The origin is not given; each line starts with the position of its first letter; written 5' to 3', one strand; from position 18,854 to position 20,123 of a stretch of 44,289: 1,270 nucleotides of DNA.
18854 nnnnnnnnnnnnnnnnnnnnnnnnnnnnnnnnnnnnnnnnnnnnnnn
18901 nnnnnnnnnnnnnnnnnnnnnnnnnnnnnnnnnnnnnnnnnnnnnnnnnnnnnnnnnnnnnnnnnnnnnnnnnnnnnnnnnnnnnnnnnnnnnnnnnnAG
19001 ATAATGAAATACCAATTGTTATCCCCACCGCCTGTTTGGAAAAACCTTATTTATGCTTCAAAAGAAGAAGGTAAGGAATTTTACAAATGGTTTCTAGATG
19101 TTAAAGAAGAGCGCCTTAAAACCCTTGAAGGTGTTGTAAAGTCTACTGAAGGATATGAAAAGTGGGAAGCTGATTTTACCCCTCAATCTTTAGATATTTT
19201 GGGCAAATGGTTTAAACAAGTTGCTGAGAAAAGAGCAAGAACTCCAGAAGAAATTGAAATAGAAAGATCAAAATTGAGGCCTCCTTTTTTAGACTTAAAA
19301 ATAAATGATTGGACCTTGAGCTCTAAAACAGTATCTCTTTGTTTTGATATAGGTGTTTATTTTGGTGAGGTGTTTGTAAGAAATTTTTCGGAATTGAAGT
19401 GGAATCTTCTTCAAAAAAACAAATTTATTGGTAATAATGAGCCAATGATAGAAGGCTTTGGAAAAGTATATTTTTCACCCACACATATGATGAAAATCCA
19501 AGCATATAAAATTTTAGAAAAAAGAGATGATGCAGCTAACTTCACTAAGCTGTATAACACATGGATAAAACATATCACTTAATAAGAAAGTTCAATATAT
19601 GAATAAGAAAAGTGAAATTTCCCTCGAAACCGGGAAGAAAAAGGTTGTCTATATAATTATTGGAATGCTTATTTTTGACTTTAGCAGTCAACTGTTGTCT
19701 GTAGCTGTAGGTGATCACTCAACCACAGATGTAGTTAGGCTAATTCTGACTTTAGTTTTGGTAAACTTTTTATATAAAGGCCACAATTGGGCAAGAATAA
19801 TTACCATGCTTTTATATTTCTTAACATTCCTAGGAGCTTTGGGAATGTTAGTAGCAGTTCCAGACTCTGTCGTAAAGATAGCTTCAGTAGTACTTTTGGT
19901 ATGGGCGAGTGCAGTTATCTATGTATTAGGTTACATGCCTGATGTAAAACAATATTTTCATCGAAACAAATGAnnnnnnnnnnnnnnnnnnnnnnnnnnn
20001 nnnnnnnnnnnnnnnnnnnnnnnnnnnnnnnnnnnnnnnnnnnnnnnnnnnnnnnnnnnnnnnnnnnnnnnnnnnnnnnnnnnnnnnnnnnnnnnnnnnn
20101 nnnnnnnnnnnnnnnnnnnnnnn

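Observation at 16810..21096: Toxin-less polyimmunity array of eight AT-rich genes behind a single toxin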

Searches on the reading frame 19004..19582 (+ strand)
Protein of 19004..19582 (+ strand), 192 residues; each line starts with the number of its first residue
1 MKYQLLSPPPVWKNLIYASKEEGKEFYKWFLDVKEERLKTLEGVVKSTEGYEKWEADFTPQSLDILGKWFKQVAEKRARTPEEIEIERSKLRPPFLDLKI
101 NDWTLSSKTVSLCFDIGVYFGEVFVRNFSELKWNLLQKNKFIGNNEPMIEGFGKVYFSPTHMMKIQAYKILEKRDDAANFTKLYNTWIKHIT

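Call 5: search_protein_families(library=pfam, proteins=[window:19004-19582:+], max_evalue=0.1)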
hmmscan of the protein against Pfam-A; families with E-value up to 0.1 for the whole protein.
window:19004-19582:+ (192 aa): 0 families

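Call 7: search_protein_families(library=ncbifam, proteins=[window:19004-19582:+], max_evalue=0.1)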
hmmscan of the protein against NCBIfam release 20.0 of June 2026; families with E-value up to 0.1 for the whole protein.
window:19004-19582:+ (192 aa): 0 families

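Call 16: search_protein_families(library=pfam, proteins=[window:19004-19582:+], max_evalue=10)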
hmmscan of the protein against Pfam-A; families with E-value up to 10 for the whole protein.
window:19004-19582:+ (192 aa): 0 families

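Call 27: search_protein_representatives(protein=window:19004-19582:+)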
Query: 192 residues. Proteins with E-value up to 0.001 (for the whole library): 923; up to 1e-10: 481; up to 1e-30: 11. The best 150 are listed.
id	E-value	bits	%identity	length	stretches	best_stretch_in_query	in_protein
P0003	8.9e-127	436.6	100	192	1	1-192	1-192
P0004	4.1e-47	176.7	44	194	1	3-189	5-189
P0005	1.8e-36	142.0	40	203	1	18-190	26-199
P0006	4.9e-36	140.5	37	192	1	1-190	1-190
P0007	5.2e-36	140.4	38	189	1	1-189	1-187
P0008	5.0e-35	137.2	37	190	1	1-189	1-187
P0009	8.4e-35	136.5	38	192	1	1-191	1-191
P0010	1.1e-34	136.1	41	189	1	3-191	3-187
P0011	2.0e-34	135.2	38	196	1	3-187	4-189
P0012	5.5e-32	127.3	39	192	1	10-190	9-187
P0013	3.7e-31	124.6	38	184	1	17-191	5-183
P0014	1.6e-30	122.5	35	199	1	2-191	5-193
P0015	2.3e-30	122.0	33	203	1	2-191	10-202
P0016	4.7e-30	121.0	37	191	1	13-188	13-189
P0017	7.5e-30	120.3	37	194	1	1-191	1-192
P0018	3.2e-29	118.3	35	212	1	3-185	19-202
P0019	3.4e-29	118.2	38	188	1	1-188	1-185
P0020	5.9e-29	117.4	39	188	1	19-189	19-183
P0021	1.7e-28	115.9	38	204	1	13-188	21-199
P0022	1.7e-28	115.9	37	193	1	1-191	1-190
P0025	1.1e-27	113.3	41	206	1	14-190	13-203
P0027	1.4e-27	112.9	40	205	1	15-188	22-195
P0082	5.6e-23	97.9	30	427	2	3-185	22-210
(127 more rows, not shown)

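Call 33: search_protein_families(library=pfam, alignment_id=A1, max_evalue=0.01)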
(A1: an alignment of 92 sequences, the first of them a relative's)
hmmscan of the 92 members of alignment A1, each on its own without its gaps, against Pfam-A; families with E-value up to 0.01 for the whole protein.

A. member 1, P0003 (192 aa): 0 families

B. families by the number of members that match (of 92 scanned): 5 families
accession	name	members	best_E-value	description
PF19794.4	DUF6278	8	4.3e-05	Family of unknown function (DUF6278)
PF13646.12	HEAT_2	1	2.2e-10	HEAT repeats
PF03130.22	HEAT_PBS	1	0.00059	PBS lyase HEAT-like repeat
PF24716.1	WapI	1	0.0026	Immunity protein WapI-like family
PF21826.1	DUF6887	1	0.0094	Family of unknown function (DUF6887)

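Call 37: find_encoding_contigs(protein=P0004, flank=8000, max_places=4)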
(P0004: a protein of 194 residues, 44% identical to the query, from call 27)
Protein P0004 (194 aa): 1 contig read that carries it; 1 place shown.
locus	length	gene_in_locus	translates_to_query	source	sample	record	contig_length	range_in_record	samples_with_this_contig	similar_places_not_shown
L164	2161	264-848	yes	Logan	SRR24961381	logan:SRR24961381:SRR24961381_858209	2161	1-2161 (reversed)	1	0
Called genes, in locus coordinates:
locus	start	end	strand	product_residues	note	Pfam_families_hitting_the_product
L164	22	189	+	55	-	-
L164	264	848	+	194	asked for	-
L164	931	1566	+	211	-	-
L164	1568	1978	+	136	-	-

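Call 38: list_cluster_members(proteins=[P0005, P0006, P0007, P0008, P0009, P0010, P0011, P0012, P0017, P0082])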
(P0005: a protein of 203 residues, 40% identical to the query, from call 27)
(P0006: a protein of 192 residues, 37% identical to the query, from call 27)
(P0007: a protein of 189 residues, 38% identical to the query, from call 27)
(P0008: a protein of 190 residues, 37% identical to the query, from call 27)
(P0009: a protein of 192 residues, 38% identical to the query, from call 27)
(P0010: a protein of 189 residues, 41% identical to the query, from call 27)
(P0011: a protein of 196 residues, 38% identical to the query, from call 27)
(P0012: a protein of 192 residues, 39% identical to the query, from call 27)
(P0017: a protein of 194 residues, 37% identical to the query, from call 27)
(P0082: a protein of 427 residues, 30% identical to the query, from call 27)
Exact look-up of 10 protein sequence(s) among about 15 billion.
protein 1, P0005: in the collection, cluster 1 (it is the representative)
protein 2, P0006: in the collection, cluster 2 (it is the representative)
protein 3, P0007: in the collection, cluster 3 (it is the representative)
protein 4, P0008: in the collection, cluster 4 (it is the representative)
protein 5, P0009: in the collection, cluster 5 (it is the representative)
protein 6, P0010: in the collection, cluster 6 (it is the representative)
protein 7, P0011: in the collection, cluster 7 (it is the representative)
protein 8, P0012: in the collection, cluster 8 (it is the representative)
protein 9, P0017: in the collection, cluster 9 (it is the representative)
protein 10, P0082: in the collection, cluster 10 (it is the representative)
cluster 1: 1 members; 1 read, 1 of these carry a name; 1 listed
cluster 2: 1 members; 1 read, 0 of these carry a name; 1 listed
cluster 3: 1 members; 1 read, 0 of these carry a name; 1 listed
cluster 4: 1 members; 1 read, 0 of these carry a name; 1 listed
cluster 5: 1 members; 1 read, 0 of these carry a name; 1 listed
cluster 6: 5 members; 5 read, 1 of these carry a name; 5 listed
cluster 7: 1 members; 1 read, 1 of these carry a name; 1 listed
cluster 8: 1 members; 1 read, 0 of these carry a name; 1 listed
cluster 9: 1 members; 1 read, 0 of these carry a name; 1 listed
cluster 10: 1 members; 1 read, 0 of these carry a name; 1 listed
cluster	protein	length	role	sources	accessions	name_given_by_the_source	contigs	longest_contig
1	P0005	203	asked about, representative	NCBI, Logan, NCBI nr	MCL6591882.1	MAG: hypothetical protein K6U80_18270 [Firmicutes bacterium] | hypothetical protein [Bacillota bacterium]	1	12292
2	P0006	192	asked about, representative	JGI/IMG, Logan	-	-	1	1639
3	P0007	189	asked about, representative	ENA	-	-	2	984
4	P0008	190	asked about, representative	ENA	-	-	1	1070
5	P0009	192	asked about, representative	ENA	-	-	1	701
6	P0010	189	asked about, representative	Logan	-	-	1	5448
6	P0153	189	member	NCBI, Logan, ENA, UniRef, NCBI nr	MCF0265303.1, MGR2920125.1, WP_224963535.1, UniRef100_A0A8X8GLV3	hypothetical protein [Acinetobacter guillouiae] | Uncharacterized protein n=1 Tax=Acinetobacter guillouiae TaxID=106649 ...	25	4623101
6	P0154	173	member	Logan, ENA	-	-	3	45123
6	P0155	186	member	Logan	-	-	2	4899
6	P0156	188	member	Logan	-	-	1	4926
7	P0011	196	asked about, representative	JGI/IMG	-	hypothetical protein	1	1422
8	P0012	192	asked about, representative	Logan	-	-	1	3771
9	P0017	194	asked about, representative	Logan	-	-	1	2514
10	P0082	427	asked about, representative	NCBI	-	-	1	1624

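Call 39: find_encoding_contigs(protein=P0153, flank=10000, max_places=4)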
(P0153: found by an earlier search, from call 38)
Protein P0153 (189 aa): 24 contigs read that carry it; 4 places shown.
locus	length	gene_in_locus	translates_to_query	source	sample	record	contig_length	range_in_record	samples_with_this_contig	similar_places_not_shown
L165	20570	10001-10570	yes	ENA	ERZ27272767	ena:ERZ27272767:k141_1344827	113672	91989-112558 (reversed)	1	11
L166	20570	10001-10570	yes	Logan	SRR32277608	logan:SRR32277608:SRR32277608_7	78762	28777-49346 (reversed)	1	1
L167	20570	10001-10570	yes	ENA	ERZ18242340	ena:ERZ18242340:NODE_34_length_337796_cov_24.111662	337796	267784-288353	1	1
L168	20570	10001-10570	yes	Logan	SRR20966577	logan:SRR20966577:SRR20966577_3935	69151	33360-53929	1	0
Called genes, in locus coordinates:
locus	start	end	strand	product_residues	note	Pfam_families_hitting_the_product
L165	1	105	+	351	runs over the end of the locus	PF00793:DAHP_synth_1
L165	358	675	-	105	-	-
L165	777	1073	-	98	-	-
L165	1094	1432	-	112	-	-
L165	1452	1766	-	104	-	-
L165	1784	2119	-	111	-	-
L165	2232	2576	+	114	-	-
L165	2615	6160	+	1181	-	PF05593:RHS_repeat (faint)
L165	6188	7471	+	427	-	PF05593:RHS_repeat (faint), PF18884:TSP3_bac (faint)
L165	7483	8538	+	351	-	-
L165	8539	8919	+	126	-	-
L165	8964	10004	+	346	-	PF25023:TEN_YD-shell (weak)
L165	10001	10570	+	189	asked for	-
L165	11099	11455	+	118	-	-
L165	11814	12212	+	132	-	PF15571:Imm44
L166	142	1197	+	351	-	PF00793:DAHP_synth_1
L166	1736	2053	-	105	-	-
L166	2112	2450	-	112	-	-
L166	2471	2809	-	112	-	-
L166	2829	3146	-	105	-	-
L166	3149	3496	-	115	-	-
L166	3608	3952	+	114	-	-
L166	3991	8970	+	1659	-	PF05593:RHS_repeat (faint)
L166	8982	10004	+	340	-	PF25023:TEN_YD-shell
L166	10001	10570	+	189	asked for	-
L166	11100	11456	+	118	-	-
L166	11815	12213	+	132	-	PF15571:Imm44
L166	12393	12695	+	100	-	-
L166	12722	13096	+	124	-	-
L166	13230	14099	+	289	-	-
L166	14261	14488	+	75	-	-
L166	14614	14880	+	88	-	-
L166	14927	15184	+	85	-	-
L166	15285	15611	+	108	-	-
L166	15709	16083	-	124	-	PF01597:GCV_H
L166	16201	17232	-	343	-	PF12625:Arabinose_bd, PF12833:HTH_18, PF00165:HTH_AraC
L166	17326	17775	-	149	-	PF01575:MaoC_dehydratas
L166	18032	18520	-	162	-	PF13302:Acetyltransf_3 (weak), PF00583:Acetyltransf_1, PF13673:Acetyltransf_10, PF13508:Acetyltransf_7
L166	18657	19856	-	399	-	PF02770:Acyl-CoA_dh_M, PF00441:Acyl-CoA_dh_1, PF08028:Acyl-CoA_dh_2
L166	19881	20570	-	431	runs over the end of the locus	PF02771:Acyl-CoA_dh_N, PF02770:Acyl-CoA_dh_M, PF00441:Acyl-CoA_dh_1, PF08028:Acyl-CoA_dh_2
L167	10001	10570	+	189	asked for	-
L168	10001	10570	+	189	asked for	-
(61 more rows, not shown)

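Call 40: find_encoding_contigs(protein=P0005, flank=10000, max_places=2)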
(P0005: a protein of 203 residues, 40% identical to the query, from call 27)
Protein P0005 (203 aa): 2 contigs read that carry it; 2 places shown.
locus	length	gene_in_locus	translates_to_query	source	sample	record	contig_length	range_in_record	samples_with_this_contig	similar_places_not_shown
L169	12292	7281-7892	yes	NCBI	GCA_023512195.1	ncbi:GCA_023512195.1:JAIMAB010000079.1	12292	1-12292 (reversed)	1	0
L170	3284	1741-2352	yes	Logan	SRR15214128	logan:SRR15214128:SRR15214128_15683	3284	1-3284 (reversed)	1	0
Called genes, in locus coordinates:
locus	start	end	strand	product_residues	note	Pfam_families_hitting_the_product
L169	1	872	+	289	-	?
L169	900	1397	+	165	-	-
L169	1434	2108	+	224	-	-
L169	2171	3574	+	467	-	PF25023:TEN_YD-shell (faint)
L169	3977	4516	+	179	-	-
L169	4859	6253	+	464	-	PF25023:TEN_YD-shell (faint), PF01510:Amidase_2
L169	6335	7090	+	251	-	-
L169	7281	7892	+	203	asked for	-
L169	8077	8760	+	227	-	-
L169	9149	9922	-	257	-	PF01695:IstB_IS21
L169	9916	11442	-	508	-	PF00665:rve (weak), PF22483:Mu-transpos_C_2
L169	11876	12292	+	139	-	?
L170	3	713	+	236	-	?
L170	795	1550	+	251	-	-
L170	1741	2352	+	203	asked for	-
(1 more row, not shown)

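Call 67: search_solved_structures(query=A1, max_evalue=1)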
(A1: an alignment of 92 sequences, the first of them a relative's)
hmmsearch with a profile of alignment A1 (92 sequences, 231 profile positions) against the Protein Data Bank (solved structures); distinct sequences matched with E-value up to 1: 11.
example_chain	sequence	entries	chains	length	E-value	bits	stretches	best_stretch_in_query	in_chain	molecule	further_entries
8oyw_A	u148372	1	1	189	0.036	16.5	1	10-48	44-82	De novo designed soluble Rhomboid protease-like protein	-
9iga_A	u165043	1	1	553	0.087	15.2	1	73-123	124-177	Isoform Alpha of Signal transducer and activator of transcription 1-alpha/beta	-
9ifx_A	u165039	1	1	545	0.091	15.1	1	73-123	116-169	Signal transducer and activator of transcription 1-alpha/beta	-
7nuf_A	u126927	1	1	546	0.091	15.1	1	73-123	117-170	Signal transducer and activator of transcription 1-alpha/beta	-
1bf5_A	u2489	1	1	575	0.091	15.1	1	73-123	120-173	SIGNAL TRANSDUCER AND ACTIVATOR OF TRANSCRIPTION 1-ALPHA/BETA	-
8d3f_A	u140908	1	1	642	0.11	14.9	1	73-123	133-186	Signal transducer and activator of transcription 1-alpha/beta,Inhibitor of STAT1-dependent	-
1k61_A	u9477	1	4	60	0.15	14.4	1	69-115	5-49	Mating-type protein alpha-2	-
1akh_B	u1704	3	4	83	0.17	14.3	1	69-115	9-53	PROTEIN (MATING-TYPE PROTEIN ALPHA-2) | PROTEIN (MAT-ALPHA2 HOMEODOMAIN) | PROTEIN (MAT ALPHA2 HOMEODOMAIN)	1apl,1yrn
1le8_B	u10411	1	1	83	0.17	14.3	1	69-116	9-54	Mating-type protein alpha-2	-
1mnm_C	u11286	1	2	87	0.26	13.7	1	68-115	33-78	PROTEIN (MAT ALPHA-2 TRANSCRIPTIONAL REPRESSOR)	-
2jt0_A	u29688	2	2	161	0.55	12.6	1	163-207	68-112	Troponin C, slow skeletal and cardiac muscles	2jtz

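Call 77: predict_structure(alignment_id=A1)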
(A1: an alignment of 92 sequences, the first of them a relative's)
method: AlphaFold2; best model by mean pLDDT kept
length: 192 residues; sequences in the alignment: 92
mean_pLDDT: 96.5   pTM: 0.92
mean pLDDT of the five models: 96.5, 96.2, 96.1, 96.1, 96.0
residues with pLDDT >= 90: 181; 70-90: 11; 50-70: 0; < 50: 0
segments of 3 or more residues with pLDDT < 50: none
pLDDT, mean of each block of 10 residues (from residue 1): 95 95 98 98 98 98 98 98 97 96 98 98 98 93 94 96 98 93 97 88
secondary structure, 60 per line:
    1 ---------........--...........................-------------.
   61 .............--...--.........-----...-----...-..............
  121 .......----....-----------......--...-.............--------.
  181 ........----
elements in order: H10-17 H20-46 H60-73 E76-78 H81-89 E103-105 H107-127 E132-135 E147-152 E155-157 H159-171 H180-188

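Call 82: fold_search(model_id=the predicted structure, library=pdb)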
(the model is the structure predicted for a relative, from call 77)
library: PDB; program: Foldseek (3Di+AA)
matches with E <= 10: 50; with E <= 0.001: 0
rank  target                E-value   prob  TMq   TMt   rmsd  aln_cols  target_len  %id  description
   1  2zno_B                7.7e-01  0.07  0.18  0.14  14.1       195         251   11  Human PPAR gamma ligand binding domain in complex with a synthetic agonist TIPP703 (released 2009-05-05)
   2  3hlz_A                8.1e-01  0.77  0.44  0.33   9.5       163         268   15  Crystal structure of BT_1490 (NP_810393.1) from BACTEROIDES THETAIOTAOMICRON VPI-5482 at 1.50 A resolution (released 2009-06-16)
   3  6lmw_A                2.3e+00  0.03  0.17  0.17  18.1       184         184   14  Cryo-EM structure of the CALHM chimeric construct (8-mer) (released 2020-07-29)
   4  4o8f_B                2.5e+00  0.04  0.20  0.17  14.1       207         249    9  Crystal Structure of the complex between PPARgamma mutant R357A and rosiglitazone (released 2014-07-23)
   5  6lmt_A                2.9e+00  0.03  0.16  0.13  18.9       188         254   12  Cryo-EM structure of the killifish CALHM1 (released 2020-07-29)
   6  9fsg_A                2.9e+00  0.02  0.16  0.10  17.9       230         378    9  25-hydroxy steroid kinase (25-HSK) + 25-OH-cholest-1,4-diene-3-one (released 2026-01-14)
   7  9h66_C                3.1e+00  0.03  0.20  0.18  14.6       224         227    9  Steroidal Selective Modulators of FXR with Therapeutic Potential (released 2025-09-10)
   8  4dx0_A                3.1e+00  0.03  0.18  0.15  17.2       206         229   10  Structure of the 14-3-3/PMA2 complex stabilized by a pyrazole derivative (released 2012-05-30)
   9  6lmx_A                3.1e+00  0.02  0.16  0.14  18.3       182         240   14  Cryo-EM structure of the CALHM chimeric construct (9-mer) (released 2020-07-29)
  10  4ty0_A                3.2e+00  0.04  0.22  0.13  15.3       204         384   10  Crystal structure of Vibrio cholerae DncV cyclic AMP-GMP synthase in complex with linear intermediate 5' pppA(3',5')pG (released 2014-08-13)
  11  5kal_A                3.6e+00  0.04  0.18  0.12  20.4       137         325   10  Terminal uridylyl transferase 4 from Trypanosoma brucei with bound UTP and UpU (released 2016-10-26)
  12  1e12                  3.6e+00  0.03  0.15  0.12  16.3       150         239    9  Halorhodopsin, a light-driven chloride pump (released 2000-06-02)
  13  6tqp_A                3.8e+00  0.03  0.22  0.27  15.9       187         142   16  Structural insight into tanapoxvirus mediated inhibition of apoptosis (released 2020-06-03)
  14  9pkq_B                4.8e+00  0.02  0.12  0.05  26.3       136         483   21  Structure of the cytoplasmic domain of unliganded human Tom70, open and closed conformations (released 2026-03-18)
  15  4u0l_A                5.0e+00  0.02  0.20  0.12  15.8       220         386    9  Structure of the Vibrio cholerae di-nucleotide cyclase (DncV) mutant D131A-D133A (released 2014-09-17)
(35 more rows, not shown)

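Call 86: search_protein_families(library=pfam, proteins=[L166:8982-10001:+], max_evalue=0.1)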
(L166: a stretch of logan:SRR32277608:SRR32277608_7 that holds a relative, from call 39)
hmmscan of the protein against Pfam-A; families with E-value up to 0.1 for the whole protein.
L166:8982-10001:+ (340 aa): 0 families

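Call 87: search_protein_families(library=phrogs, proteins=[window:19004-19582:+], max_evalue=0.01)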
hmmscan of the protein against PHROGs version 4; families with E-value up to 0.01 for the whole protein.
window:19004-19582:+ (192 aa): 0 families

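Call 88: search_protein_families(library=padloc, proteins=[window:19004-19582:+], max_evalue=0.01)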
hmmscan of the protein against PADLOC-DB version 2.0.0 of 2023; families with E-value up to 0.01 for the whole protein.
window:19004-19582:+ (192 aa): 0 families

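Call 92: list_cluster_members(proteins=[P0014, P0015, P0016, P0018, P0019, P0020, P0021, P0022, P0025, P0027])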
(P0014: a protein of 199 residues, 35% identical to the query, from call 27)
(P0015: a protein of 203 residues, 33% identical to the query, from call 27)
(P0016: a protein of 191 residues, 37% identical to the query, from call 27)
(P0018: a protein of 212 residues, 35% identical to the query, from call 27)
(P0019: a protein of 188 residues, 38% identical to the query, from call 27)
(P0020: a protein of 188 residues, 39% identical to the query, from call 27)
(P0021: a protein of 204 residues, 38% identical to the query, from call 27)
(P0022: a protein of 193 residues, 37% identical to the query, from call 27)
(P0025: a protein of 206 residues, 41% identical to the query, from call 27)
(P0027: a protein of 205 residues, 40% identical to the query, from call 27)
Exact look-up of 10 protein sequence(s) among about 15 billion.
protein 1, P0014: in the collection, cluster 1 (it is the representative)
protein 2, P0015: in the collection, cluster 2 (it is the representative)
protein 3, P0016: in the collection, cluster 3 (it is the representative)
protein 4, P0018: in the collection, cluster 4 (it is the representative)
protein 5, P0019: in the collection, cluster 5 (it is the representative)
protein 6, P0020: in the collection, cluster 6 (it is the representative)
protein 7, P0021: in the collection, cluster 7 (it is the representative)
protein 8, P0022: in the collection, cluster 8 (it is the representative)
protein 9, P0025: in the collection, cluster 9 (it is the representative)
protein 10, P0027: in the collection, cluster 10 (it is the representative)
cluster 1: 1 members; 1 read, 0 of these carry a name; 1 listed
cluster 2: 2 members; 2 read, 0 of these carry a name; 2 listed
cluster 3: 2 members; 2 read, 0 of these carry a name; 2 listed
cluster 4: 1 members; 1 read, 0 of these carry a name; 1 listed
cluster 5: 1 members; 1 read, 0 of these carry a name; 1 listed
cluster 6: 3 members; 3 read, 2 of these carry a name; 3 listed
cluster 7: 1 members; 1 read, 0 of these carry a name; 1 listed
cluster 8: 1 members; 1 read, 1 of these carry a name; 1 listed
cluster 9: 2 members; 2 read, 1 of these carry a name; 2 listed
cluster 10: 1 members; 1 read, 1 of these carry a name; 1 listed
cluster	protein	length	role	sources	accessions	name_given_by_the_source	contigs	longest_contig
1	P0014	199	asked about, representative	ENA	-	-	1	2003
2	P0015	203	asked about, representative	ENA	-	-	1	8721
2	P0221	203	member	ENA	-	-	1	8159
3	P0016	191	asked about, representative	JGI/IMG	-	-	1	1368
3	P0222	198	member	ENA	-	-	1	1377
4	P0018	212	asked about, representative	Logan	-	-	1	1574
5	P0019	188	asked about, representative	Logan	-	-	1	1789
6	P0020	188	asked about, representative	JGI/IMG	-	-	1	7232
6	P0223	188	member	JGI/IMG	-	hypothetical protein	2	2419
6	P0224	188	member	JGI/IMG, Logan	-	hypothetical protein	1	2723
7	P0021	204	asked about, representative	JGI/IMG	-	-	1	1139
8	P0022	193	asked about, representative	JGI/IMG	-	hypothetical protein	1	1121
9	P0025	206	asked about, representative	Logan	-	-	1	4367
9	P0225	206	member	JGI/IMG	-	hypothetical protein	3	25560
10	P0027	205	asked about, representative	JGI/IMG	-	hypothetical protein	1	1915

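Call 93: find_encoding_contigs(protein=P0225, flank=8000, max_places=2)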
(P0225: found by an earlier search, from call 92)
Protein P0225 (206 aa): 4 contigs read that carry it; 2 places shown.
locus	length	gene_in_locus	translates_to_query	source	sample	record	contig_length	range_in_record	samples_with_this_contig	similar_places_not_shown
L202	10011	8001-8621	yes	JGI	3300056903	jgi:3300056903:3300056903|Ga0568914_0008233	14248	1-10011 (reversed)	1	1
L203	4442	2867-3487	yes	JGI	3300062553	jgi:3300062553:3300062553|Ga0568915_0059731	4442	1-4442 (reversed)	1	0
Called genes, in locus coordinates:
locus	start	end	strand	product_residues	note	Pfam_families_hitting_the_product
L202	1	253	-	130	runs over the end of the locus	PF01880:Desulfoferrodox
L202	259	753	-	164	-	PF00210:Ferritin, PF02915:Rubrerythrin (faint)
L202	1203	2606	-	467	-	PF13229:Beta_helix (faint)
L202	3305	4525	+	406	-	PF00877:NLPC_P60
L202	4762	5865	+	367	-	PF00437:T2SSE, PF13401:AAA_22 (faint)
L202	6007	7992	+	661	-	PF05593:RHS_repeat (faint), PF25023:TEN_YD-shell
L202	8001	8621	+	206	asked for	PF27472:YwmA (faint)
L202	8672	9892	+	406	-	-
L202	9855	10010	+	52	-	?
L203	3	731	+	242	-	?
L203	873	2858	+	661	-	PF05593:RHS_repeat (faint), PF25023:TEN_YD-shell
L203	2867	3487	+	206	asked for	PF27472:YwmA (faint)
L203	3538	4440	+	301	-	?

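Call 94: find_encoding_contigs(protein=P0015, flank=8000, max_places=1)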
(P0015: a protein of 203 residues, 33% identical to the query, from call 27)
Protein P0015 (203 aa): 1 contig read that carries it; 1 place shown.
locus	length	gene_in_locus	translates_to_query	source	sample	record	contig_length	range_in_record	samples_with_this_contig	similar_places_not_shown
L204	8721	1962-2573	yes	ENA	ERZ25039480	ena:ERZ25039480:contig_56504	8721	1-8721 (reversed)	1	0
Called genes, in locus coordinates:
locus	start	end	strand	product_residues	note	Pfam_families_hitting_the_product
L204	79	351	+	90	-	PF15590:Imm27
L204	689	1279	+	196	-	-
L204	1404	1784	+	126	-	-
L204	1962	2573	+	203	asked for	-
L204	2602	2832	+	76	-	-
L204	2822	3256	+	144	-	-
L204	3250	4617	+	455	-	-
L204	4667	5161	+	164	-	-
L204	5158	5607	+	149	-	-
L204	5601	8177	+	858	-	PF20148:DUF6531 (weak), PF25023:TEN_YD-shell, PF05593:RHS_repeat (faint)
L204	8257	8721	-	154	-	?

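Call 97: search_protein_families(library=ncbifam, proteins=[L166:9402-10001:+, L202:7390-7989:+], max_evalue=0.01)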
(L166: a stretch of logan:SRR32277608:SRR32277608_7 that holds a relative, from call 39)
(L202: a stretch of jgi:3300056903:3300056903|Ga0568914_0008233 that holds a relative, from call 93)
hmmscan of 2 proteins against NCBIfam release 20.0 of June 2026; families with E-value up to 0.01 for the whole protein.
L166:9402-10001:+ (200 aa): 0 families

L202:7390-7989:+ (200 aa): 0 families

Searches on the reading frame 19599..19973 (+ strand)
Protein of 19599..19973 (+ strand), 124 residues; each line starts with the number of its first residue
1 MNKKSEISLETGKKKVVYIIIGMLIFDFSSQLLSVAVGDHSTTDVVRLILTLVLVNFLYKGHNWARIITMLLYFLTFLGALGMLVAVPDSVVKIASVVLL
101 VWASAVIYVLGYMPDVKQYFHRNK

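Call 5: search_protein_families(library=pfam, proteins=[window:19599-19973:+], max_evalue=0.1)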
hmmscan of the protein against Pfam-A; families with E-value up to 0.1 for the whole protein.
window:19599-19973:+ (124 aa): 2 families
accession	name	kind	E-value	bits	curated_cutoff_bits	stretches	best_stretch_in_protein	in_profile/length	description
PF23636.1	DUF7144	-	0.067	13.8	27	1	49-104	54-110/115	Domain of unknown function (DUF7144)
PF12430.13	ABA_GPCR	-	0.081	13.1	22.1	1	21-106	27-109/180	Abscisic acid G-protein coupled receptor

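Call 7: search_protein_families(library=ncbifam, proteins=[window:19599-19973:+], max_evalue=0.1)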
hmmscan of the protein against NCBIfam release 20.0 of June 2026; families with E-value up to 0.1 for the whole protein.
window:19599-19973:+ (124 aa): 1 family
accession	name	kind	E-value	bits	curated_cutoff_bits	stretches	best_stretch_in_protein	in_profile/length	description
NF010196.0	PRK13673.1-3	equivalog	0.0027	18.1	141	1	40-114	5-77/117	hypothetical protein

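Call 16: search_protein_families(library=pfam, proteins=[window:19599-19973:+], max_evalue=10)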
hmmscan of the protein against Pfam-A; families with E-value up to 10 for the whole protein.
window:19599-19973:+ (124 aa): 3 families
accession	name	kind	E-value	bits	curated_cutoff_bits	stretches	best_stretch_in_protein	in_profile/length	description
PF23636.1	DUF7144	-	0.067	13.8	27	1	49-104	54-110/115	Domain of unknown function (DUF7144)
PF12430.13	ABA_GPCR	-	0.081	13.1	22.1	1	21-106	27-109/180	Abscisic acid G-protein coupled receptor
PF05297.16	Herpes_LMP1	-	1.4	8.5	26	1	16-108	60-147/386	Herpesvirus latent membrane protein 1 (LMP1)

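Call 42: find_homologous_proteins(query=window:19599-19973:+, max_evalue=0.01)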
Query window:19599-19973:+ (124 aa): 1 proteins with E <= 0.01 among 14 candidates.
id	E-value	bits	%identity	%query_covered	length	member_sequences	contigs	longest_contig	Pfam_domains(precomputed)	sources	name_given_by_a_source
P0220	2.1e-71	255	100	100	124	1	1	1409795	-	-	-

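Call 87: search_protein_families(library=phrogs, proteins=[window:19599-19973:+], max_evalue=0.01)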
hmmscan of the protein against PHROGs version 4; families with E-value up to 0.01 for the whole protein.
window:19599-19973:+ (124 aa): 0 families

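Call 88: search_protein_families(library=padloc, proteins=[window:19599-19973:+], max_evalue=0.01)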
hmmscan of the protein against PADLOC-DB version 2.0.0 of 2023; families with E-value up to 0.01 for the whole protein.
window:19599-19973:+ (124 aa): 0 families
